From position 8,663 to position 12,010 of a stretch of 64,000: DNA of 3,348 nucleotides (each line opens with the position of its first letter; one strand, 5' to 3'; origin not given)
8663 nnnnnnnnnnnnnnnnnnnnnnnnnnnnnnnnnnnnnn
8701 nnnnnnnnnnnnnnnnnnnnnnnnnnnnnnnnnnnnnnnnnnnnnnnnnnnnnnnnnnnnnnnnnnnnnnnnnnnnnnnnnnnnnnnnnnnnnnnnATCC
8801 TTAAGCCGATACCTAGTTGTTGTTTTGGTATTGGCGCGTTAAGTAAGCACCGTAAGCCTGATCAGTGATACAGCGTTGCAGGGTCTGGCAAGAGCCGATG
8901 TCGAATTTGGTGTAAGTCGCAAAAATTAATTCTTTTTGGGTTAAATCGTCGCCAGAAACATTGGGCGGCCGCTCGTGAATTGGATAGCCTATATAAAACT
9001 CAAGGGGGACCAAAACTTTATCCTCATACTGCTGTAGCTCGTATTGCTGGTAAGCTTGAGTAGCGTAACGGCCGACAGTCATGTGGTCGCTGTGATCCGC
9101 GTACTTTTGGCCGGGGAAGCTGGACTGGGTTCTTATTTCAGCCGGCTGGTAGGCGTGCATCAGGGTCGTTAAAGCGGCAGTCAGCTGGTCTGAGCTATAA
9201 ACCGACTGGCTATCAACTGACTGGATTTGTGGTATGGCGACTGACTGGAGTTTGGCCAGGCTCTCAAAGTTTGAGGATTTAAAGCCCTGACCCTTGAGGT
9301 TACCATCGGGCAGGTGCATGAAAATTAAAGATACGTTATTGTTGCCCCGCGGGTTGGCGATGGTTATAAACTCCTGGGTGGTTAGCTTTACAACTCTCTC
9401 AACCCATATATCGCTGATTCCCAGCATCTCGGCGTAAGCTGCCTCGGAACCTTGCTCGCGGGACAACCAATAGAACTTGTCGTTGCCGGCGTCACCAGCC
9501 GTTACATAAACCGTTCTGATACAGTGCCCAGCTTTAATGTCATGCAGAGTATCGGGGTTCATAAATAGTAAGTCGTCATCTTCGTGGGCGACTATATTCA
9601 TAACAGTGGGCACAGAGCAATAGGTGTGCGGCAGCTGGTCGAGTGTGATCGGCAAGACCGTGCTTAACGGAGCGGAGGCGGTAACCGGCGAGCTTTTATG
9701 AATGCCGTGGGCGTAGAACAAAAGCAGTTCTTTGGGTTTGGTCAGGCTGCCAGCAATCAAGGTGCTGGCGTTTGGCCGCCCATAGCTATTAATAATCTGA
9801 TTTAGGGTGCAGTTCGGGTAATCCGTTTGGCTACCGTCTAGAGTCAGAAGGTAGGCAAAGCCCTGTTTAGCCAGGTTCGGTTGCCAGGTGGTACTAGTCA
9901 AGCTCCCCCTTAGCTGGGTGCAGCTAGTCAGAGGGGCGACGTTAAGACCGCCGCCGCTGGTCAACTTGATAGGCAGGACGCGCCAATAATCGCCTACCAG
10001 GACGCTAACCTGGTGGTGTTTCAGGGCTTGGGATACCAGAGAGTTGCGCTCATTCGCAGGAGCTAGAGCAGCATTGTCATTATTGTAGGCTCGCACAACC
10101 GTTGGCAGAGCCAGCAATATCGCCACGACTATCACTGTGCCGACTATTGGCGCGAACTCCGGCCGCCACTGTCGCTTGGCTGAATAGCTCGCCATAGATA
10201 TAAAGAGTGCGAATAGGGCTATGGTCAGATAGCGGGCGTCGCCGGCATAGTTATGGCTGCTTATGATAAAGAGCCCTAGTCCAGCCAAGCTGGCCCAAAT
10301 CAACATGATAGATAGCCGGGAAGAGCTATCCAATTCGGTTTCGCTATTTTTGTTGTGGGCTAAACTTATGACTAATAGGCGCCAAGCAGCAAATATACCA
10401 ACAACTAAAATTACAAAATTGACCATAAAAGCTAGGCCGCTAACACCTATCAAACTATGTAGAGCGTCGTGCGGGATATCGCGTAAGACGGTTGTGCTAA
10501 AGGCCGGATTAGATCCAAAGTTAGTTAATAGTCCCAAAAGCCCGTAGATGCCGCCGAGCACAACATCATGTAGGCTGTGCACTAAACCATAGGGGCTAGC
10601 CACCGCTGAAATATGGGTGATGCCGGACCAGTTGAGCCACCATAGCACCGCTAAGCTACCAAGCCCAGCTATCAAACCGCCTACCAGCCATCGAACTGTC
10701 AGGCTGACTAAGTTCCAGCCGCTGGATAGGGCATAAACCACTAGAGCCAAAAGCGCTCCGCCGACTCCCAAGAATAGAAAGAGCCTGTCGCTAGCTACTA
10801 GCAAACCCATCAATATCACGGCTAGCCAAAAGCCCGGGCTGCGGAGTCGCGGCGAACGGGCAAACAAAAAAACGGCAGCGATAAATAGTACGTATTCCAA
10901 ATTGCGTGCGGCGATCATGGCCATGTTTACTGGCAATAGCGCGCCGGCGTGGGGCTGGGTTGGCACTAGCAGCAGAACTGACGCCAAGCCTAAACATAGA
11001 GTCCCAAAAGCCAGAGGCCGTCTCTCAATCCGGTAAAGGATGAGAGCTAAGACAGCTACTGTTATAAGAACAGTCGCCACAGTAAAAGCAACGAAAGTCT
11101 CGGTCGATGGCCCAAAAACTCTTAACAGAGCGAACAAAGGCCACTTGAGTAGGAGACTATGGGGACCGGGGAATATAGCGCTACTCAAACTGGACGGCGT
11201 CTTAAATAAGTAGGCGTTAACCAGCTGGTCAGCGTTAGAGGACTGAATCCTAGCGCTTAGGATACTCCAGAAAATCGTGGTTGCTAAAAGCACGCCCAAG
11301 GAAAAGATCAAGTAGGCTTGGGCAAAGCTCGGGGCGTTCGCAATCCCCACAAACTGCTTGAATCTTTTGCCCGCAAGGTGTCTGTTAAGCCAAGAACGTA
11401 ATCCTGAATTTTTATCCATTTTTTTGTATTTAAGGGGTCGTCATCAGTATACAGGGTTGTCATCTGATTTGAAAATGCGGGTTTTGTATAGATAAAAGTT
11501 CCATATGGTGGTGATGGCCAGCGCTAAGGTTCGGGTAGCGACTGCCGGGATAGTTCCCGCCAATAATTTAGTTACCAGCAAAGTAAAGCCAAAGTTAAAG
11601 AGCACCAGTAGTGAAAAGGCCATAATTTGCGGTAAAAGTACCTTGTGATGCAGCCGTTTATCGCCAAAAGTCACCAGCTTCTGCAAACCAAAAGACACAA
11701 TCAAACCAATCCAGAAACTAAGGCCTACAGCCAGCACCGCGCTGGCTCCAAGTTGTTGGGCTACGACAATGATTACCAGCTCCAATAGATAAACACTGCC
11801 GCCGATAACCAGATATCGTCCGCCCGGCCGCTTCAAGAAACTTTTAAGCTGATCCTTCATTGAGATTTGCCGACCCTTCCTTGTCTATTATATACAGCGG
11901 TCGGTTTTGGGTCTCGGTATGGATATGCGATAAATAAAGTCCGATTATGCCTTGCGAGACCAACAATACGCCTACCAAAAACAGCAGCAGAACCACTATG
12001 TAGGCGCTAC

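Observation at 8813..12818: GtrB-like GT2 + GtrA + polytopic-membrane/PIG-L deacetylase fusion: candidate lipid-linked amino-sugar (GlcN) decoration pathway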

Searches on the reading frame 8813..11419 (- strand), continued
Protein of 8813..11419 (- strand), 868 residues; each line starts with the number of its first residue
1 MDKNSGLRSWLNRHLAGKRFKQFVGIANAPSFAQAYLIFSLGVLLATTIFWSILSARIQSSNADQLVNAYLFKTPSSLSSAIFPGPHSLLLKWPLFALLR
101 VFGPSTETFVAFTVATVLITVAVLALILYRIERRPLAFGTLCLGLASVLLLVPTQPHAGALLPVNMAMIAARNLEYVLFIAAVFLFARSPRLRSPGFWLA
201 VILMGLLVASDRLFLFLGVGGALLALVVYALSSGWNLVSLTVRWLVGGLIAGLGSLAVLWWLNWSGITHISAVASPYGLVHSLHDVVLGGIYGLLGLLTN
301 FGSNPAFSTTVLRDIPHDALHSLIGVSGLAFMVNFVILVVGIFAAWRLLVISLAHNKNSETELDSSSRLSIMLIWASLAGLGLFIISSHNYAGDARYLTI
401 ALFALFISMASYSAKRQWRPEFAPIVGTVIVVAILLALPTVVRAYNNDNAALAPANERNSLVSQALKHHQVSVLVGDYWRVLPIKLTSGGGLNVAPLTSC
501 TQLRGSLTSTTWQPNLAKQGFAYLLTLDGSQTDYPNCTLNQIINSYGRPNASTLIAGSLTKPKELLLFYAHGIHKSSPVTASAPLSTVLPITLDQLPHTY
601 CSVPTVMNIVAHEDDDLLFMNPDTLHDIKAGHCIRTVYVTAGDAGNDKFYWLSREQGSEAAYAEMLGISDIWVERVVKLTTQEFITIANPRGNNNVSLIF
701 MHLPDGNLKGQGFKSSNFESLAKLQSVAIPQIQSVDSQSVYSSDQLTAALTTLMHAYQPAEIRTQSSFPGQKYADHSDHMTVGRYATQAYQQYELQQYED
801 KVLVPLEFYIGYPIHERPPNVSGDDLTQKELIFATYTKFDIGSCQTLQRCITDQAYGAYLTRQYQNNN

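Call 25: predict_structure(alignment_id=A1)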
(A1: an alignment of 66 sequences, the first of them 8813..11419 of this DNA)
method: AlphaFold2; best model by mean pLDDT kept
length: 868 residues; sequences in the alignment: 66
mean_pLDDT: 89.1   pTM: 0.87
mean pLDDT of the five models: 89.1, 88.5, 87.6, 87.0, 85.1
residues with pLDDT >= 90: 559; 70-90: 265; 50-70: 40; < 50: 4
segments of 3 or more residues with pLDDT < 50: 1-4
pLDDT, mean of each block of 10 residues (from residue 1): 50 61 83 95 97 92 90 90 87 90 89 94 96 95 97 82 79 91 93 94 95 92 93 84 95 93 89 68 89 92 88 89 90 97 95 78 85 95 87 80 96 89 92 95 92 92 93 95 93 93 91 92 93 87 95 95 96 90 83 88 94 69 90 95 71 90 89 94 94 92 84 84 94 93 97 96 91 88 96 92 91 90 91 87 74 77 87
secondary structure, 60 per line:
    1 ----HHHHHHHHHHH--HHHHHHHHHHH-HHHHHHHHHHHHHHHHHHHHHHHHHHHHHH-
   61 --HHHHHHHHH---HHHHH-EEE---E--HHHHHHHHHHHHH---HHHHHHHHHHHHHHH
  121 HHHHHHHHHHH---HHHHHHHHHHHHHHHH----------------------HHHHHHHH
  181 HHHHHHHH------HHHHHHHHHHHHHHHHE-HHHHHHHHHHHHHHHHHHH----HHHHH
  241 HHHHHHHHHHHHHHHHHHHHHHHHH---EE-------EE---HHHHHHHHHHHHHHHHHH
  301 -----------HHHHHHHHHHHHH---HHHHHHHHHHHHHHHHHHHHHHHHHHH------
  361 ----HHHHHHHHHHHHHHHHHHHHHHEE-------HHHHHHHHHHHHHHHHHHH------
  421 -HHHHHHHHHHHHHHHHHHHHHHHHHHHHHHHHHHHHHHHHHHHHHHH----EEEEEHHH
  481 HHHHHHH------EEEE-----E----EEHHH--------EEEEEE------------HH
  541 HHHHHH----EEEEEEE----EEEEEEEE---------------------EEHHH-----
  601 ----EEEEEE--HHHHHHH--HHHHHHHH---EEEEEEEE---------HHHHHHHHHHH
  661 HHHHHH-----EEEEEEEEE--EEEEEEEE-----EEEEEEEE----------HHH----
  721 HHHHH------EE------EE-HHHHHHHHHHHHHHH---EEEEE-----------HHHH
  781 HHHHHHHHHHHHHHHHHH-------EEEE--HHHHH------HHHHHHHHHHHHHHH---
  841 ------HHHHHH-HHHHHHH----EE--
elements in order (helices of 4 or more, strands of 3 or more residues): H5-15 H18-28 H30-59 H63-71 H75-79 E81-83 H90-102 H106-131 H135-150 H173-188 H195-210 H213-231 H236-265 H283-300 H312-324 H328-354 H365-386 H396-414 H422-468 E473-477 H478-487 E494-497 E521-526 H539-546 E551-557 E562-569 E605-610 H613-619 H622-629 E633-640 H650-666 E672-680 E683-690 E696-703 H721-725 H743-757 E761-765 H777-798 E806-809 H812-816 H823-837 H847-852 H854-860

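Call 27: fold_search(model_id=the predicted structure, library=pdb)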
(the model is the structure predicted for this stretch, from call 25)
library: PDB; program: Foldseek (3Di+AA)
matches with E <= 10: 508; with E <= 0.001: 15
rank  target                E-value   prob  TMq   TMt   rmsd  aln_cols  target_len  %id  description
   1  2ixd_B                1.0e-04  1.00  0.18  0.61   5.7       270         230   14  Crystal structure of the putative deacetylase BC1534 from Bacillus cereus (released 2007-07-17)
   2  5bmo_B                2.0e-04  1.00  0.17  0.54   9.5       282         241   15  LnmX protein, a putative GlcNAc-PI de-N-acetylase from Streptomyces atroolivaceus (released 2015-06-10)
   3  4ewl_B                2.3e-04  1.00  0.18  0.49   6.3       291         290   14  Crystal Structure of MshB with glycerol and Acetate bound in the active site (released 2012-09-26)
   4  1q74_C                2.3e-04  1.00  0.17  0.47   8.0       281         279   14  The Crystal Structure of 1D-myo-inositol 2-acetamido-2-deoxy-alpha-D-glucopyranoside Deacetylase (MshB) (released 2003-12-02)
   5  5bmo_A                2.6e-04  1.00  0.18  0.55   8.8       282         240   15  LnmX protein, a putative GlcNAc-PI de-N-acetylase from Streptomyces atroolivaceus (released 2015-06-10)
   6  5bmo_C                2.6e-04  1.00  0.18  0.55   9.4       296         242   16  LnmX protein, a putative GlcNAc-PI de-N-acetylase from Streptomyces atroolivaceus (released 2015-06-10)
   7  2ixd_A                2.8e-04  1.00  0.18  0.59   5.7       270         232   14  Crystal structure of the putative deacetylase BC1534 from Bacillus cereus (released 2007-07-17)
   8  1q7t_B                4.2e-04  1.00  0.18  0.47   7.5       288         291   13  Rv1170 (MshB) from Mycobacterium tuberculosis (released 2004-01-13)
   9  6p2t                  5.5e-04  1.00  0.18  0.61   5.4       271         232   13  BshB from Bacillus subtilis complexed with citrate (released 2020-01-08)
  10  1q7t_A                6.0e-04  1.00  0.17  0.44   7.5       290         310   13  Rv1170 (MshB) from Mycobacterium tuberculosis (released 2004-01-13)
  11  1q74_B                7.7e-04  1.00  0.16  0.46   7.3       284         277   13  The Crystal Structure of 1D-myo-inositol 2-acetamido-2-deoxy-alpha-D-glucopyranoside Deacetylase (MshB) (released 2003-12-02)
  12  1uan_B                8.4e-04  1.00  0.17  0.58   6.6       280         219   14  Crystal structure of the conserved protein TT1542 from Thermus thermophilus HB8 (released 2003-08-05)
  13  4xm1_B                8.4e-04  1.00  0.19  0.54   5.9       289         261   12  N,N'-diacetylchitobiose deacetylase from Pyrococcus furiosus in the presence of cadmium (released 2015-06-10)
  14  4xm1_A                9.6e-04  1.00  0.18  0.51   6.2       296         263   12  N,N'-diacetylchitobiose deacetylase from Pyrococcus furiosus in the presence of cadmium (released 2015-06-10)
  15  4ewl_A                9.6e-04  1.00  0.17  0.45   8.2       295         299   13  Crystal Structure of MshB with glycerol and Acetate bound in the active site (released 2012-09-26)
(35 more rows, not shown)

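Call 67: search_protein_families(library=pfam, proteins=[L075:7875-9209:+, L065:8918-10627:-, L065:7740-8924:+, L061:7827-8855:+, L065:10573-11298:+, L002:10585-12159:+], max_evalue=0.01)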
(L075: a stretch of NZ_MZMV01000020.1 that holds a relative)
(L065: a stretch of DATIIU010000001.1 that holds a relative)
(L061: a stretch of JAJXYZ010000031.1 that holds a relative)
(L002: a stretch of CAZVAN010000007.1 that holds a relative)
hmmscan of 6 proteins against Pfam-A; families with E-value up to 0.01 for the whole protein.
L075:7875-9209:+ (444 aa): 3 families
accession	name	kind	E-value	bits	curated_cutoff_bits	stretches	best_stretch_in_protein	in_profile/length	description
PF24135.1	DUF7402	-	1.1e-49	168.3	27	1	304-439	1-133/133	Domain of unknown function (DUF7402)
PF02585.22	PIG-L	-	7.9e-12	46.2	28.2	1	49-231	1-128/129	GlcNAc-PI de-N-acetylase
PF00754.31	F5_F8_type_C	-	0.0004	20.9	28.2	1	311-426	2-117/127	F5/8 type C domain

L065:8918-10627:- (569 aa): 0 families

L065:7740-8924:+ (394 aa): 1 family
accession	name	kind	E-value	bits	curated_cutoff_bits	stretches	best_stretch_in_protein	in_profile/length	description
PF02585.22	PIG-L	-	2.9e-12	47.6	28.2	1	134-314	1-126/129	GlcNAc-PI de-N-acetylase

L061:7827-8855:+ (342 aa): 1 family
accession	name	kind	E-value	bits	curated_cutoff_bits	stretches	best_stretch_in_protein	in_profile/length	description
PF02585.22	PIG-L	-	1e-13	52.4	28.2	1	83-264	3-128/129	GlcNAc-PI de-N-acetylase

L065:10573-11298:+ (241 aa): 1 family
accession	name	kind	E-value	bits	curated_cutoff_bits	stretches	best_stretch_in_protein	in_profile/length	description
PF02585.22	PIG-L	-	2.1e-29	103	28.2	1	16-146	3-128/129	GlcNAc-PI de-N-acetylase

L002:10585-12159:+ (524 aa): 0 families

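Call 80: list_cluster_members(proteins=[P0001, P0079, P0224, P0250])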
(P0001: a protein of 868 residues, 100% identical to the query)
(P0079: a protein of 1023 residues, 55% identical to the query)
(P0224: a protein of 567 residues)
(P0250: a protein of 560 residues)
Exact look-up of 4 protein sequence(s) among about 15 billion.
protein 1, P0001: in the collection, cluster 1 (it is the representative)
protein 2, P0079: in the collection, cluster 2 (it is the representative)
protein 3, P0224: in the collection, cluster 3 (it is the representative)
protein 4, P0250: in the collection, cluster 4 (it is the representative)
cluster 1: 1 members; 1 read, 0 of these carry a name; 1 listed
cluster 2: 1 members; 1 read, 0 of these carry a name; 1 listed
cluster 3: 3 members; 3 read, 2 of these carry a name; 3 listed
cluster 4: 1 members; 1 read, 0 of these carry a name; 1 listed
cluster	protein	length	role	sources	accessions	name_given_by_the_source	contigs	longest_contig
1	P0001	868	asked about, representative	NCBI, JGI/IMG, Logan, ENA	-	-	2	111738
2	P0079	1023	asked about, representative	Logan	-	-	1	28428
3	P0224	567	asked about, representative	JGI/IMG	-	hypothetical protein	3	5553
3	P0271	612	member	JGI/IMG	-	hypothetical protein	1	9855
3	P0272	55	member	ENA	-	-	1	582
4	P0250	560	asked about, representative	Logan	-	-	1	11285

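Call 81: find_encoding_contigs(protein=P0079, flank=5000, max_places=3)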
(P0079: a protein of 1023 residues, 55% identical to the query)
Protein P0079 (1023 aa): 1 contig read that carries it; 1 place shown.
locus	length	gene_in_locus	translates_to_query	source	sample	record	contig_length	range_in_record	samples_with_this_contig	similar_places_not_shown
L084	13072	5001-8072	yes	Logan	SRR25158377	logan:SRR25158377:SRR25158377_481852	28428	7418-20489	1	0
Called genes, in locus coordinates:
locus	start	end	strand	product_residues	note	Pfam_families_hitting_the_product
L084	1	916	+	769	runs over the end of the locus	PF01712:dNK (weak), PF02223:Thymidylate_kin, PF13401:AAA_22 (faint), PF02511:Thy1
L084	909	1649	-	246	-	-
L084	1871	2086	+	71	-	-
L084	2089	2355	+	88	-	-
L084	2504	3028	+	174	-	PF00466:Ribosomal_L10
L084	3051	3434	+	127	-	PF16320:Ribosomal_L12_N, PF00542:Ribosomal_L12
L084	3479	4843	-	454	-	PF02585:PIG-L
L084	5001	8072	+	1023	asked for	PF04138:GtrA_DPMS_TM, PF02585:PIG-L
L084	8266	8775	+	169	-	-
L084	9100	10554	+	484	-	PF05496:RuvB_N (faint), PF06068:TIP49 (faint), PF13177:DNA_pol3_delta2, PF00004:AAA, PF07728:AAA_5, PF13173:AAA_14 (weak), PF13401:AAA_22 (faint), PF22608:DNAX_ATPase_lid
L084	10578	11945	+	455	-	PF00772:DnaB, PF13481:AAA_25, PF03796:DnaB_C, PF06745:ATPase (weak)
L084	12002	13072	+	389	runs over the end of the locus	-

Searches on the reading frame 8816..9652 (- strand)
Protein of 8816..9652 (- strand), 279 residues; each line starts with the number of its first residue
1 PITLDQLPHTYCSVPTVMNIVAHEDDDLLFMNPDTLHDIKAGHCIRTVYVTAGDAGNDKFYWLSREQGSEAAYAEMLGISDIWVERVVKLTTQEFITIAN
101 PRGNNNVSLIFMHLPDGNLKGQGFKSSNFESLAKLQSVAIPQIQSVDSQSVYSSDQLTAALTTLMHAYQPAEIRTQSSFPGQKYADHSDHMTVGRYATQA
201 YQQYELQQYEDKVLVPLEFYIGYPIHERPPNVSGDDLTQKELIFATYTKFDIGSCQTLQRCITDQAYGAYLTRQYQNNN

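Call 24: search_solved_structures(query=window:8816-9652:-, max_evalue=10, show_alignments=3)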
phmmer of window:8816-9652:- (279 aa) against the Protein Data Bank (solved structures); distinct sequences matched with E-value up to 10: 0.

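Call 45: search_solved_structures(query=A2, max_evalue=10, show_alignments=4)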
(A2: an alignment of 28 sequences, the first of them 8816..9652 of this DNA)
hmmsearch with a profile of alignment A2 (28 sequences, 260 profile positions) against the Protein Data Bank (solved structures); distinct sequences matched with E-value up to 10: 3.
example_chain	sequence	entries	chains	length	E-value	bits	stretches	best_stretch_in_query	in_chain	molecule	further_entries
4ewl_A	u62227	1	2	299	0.78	12.3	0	148-191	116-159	1D-myo-inositol 2-acetamido-2-deoxy-alpha-D-glucopyranoside deacetylase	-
1q74_A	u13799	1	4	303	0.81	12.3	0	148-191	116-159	1D-myo-inositol 2-acetamido-2-deoxy-alpha-D-glucopyranoside Deacetylase (MshB)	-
1q7t_A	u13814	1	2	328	0.88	12.1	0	148-191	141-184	hypothetical protein Rv1170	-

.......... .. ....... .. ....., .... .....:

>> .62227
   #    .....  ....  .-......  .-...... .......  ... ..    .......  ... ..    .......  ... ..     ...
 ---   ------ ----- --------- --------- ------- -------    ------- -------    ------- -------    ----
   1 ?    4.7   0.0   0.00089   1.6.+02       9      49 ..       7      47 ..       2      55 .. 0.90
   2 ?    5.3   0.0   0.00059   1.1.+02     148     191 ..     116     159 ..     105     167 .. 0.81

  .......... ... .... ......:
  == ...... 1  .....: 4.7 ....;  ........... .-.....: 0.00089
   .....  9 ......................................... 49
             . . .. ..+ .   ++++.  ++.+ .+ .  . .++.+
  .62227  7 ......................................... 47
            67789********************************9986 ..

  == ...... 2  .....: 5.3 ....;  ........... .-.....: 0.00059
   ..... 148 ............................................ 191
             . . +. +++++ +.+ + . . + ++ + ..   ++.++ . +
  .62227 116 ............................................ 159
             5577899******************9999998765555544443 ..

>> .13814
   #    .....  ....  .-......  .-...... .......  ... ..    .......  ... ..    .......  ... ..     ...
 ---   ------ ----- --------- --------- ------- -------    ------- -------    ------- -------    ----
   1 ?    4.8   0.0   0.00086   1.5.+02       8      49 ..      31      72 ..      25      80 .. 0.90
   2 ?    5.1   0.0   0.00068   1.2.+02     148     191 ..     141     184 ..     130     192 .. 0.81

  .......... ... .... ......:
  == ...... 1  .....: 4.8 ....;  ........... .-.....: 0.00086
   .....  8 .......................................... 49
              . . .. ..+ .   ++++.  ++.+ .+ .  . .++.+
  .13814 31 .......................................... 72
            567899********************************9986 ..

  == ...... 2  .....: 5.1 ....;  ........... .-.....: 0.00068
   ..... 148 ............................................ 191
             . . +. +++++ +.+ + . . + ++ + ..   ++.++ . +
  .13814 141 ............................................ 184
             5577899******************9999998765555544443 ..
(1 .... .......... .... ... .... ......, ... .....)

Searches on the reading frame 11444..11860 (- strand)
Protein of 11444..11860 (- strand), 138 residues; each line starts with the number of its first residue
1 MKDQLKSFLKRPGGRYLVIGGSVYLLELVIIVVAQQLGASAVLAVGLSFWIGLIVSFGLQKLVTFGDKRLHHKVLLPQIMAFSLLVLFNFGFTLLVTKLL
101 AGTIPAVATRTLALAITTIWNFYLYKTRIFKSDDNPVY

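Call 3: search_protein_families(library=pfam, proteins=[window:11444-11860:-], max_evalue=0.01)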
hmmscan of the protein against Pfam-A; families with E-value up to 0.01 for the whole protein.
window:11444-11860:- (138 aa): 1 family
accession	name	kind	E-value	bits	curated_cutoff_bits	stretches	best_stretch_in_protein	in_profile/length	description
PF04138.20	GtrA_DPMS_TM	-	7.7e-12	45.9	26.1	1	15-130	1-117/117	GtrA/DPMS, transmembrane domain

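Call 4: search_protein_families(library=ncbifam, proteins=[window:11444-11860:-], max_evalue=0.01)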
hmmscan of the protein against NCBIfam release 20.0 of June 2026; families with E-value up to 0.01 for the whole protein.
window:11444-11860:- (138 aa): 0 families
